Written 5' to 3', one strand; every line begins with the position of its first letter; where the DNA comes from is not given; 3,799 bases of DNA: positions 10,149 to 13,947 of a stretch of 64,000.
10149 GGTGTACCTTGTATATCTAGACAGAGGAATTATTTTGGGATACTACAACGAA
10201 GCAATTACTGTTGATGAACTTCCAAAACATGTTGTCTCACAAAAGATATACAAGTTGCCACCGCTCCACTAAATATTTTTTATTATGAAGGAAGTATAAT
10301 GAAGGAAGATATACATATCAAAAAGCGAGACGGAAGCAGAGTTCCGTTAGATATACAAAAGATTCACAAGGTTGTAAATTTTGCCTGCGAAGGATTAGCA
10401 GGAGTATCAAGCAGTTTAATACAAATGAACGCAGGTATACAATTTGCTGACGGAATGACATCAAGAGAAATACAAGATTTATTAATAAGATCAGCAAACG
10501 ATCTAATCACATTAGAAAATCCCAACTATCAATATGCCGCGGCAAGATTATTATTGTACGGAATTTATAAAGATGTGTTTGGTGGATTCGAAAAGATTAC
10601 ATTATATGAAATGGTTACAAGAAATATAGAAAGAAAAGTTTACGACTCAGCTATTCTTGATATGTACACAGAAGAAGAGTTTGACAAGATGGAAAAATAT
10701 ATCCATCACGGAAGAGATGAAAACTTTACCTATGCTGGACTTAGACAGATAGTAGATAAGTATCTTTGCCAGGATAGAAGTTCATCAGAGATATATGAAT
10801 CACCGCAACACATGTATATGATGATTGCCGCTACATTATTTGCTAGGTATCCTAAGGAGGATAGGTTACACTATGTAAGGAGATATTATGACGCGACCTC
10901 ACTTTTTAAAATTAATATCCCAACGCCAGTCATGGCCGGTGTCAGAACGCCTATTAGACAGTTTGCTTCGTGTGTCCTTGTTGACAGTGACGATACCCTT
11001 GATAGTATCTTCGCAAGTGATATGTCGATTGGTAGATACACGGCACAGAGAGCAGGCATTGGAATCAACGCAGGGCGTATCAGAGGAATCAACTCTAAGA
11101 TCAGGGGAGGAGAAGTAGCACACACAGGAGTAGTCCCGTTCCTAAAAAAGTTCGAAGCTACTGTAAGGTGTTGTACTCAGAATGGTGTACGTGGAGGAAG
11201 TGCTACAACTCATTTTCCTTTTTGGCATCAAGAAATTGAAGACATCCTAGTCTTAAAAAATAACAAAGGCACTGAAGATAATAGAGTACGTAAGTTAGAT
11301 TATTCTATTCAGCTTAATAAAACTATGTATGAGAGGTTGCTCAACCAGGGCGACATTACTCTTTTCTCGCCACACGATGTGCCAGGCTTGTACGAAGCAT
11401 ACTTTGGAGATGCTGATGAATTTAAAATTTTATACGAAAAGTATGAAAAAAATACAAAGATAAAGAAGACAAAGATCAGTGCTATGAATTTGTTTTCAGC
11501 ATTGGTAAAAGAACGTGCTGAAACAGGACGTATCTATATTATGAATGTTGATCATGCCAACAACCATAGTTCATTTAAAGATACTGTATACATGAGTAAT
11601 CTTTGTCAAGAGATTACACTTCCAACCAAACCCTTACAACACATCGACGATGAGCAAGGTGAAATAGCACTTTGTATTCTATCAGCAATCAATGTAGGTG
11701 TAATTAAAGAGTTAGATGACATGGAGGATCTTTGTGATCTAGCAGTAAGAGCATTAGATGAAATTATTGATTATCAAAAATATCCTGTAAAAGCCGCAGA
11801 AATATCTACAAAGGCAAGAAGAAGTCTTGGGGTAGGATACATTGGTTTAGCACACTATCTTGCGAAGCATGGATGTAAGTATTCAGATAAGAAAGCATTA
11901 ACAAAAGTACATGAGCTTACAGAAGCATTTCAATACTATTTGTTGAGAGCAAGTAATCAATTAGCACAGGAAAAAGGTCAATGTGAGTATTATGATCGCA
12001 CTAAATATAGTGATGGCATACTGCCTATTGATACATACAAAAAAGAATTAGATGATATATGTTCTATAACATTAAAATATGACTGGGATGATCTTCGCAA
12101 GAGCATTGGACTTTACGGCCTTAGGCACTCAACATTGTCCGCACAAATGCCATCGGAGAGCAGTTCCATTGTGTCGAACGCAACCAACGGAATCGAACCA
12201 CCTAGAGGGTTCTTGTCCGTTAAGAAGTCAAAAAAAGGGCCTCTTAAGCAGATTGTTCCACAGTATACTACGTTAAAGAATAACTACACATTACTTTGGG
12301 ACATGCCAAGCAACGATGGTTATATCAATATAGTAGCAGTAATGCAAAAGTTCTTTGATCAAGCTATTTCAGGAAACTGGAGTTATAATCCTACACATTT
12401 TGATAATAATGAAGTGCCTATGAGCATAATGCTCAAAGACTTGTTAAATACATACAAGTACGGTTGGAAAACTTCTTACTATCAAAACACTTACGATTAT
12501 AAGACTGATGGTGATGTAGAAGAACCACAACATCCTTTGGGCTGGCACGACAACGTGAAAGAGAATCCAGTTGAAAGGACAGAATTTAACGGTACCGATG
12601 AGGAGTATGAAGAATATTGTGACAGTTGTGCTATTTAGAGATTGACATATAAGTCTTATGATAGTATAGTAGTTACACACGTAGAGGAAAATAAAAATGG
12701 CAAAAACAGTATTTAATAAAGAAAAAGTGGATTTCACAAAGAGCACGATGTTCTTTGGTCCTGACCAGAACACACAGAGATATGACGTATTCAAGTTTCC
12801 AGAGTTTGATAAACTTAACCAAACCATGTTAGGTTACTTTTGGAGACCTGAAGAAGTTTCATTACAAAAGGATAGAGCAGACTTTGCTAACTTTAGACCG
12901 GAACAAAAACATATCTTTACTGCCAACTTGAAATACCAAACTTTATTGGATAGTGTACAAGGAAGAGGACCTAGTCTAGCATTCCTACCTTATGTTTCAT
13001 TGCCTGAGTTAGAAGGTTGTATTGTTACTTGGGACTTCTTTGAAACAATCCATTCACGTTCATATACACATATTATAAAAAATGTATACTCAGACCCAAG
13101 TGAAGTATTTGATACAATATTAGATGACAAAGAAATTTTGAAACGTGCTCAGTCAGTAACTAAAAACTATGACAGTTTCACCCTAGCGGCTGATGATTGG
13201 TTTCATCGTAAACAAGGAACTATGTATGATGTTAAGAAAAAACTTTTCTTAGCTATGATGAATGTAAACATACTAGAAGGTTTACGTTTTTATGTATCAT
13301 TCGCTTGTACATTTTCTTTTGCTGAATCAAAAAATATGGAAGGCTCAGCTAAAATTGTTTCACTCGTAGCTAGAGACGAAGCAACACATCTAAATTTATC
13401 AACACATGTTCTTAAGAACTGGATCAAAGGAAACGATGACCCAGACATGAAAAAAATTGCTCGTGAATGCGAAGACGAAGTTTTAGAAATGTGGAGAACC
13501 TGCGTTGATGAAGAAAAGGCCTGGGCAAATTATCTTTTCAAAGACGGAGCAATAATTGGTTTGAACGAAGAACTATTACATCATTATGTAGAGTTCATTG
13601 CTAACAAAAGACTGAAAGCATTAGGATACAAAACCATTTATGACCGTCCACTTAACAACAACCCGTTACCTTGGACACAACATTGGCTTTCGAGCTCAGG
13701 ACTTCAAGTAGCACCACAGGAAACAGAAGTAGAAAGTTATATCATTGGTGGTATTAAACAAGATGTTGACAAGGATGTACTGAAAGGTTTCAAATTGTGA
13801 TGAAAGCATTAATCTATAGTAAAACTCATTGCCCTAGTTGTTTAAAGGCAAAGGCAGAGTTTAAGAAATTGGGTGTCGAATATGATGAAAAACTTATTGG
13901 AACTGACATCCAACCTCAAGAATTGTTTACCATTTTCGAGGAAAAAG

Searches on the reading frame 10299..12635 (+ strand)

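Call 16: search_protein_families(library=phrogs, proteins=[window:10299-12635:+], max_evalue=0.00001)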
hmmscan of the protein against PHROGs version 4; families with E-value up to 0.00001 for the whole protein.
window:10299-12635:+ (779 aa): 8 families
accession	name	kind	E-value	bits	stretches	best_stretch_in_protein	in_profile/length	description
phrog_84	-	DNA, RNA and nucleotide metabolism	0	1122.1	1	2-778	60-795/975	ribonucleoside-diphosphate reductase large subunit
phrog_3987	-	DNA, RNA and nucleotide metabolism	8.1e-181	602.7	1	4-470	3-462/467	ribonucleotide reductase large subunit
phrog_3844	-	moron, auxiliary metabolic gene and host takeover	8.5e-155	517.1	1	307-777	1-449/451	NrdA-like aerobic NDP reductase large subunit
phrog_36555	-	DNA, RNA and nucleotide metabolism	2.6e-77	259.5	1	595-742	2-149/172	ribonucleotide reductase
phrog_22953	-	DNA, RNA and nucleotide metabolism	1.2e-22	81.9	1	258-436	4-201/201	ribonucleotide reductase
phrog_6132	-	DNA, RNA and nucleotide metabolism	3.2e-19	70.5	1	110-297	107-290/530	ribonucleotide reductase large subunit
phrog_367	-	DNA, RNA and nucleotide metabolism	2.1e-08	33.9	1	291-558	275-503/701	ribonucleotide reductase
phrog_30939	-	DNA, RNA and nucleotide metabolism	2.4e-06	26.7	0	393-564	620-792/977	ribonucleotide reductase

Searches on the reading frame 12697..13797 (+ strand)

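Call 16: search_protein_families(library=phrogs, proteins=[window:12697-13797:+], max_evalue=0.00001)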
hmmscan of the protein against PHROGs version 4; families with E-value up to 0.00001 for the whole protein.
window:12697-13797:+ (367 aa): 4 families
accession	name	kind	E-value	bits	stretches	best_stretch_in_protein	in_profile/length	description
phrog_86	-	DNA, RNA and nucleotide metabolism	2.8e-149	499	1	3-366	44-402/504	ribonucleoside diphosphate reductase small subunit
phrog_10582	-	DNA, RNA and nucleotide metabolism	3.8e-63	214.1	1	1-200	1-223/255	ribonucleotide reductase class Ia beta subunit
phrog_8368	-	DNA, RNA and nucleotide metabolism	1.4e-44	152.9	1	214-366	1-153/156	aerobic NDP reductase small subunit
phrog_24856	-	DNA, RNA and nucleotide metabolism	3.5e-10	40.9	1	45-224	26-194/195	ribonucleotide reductase class Ia beta subunit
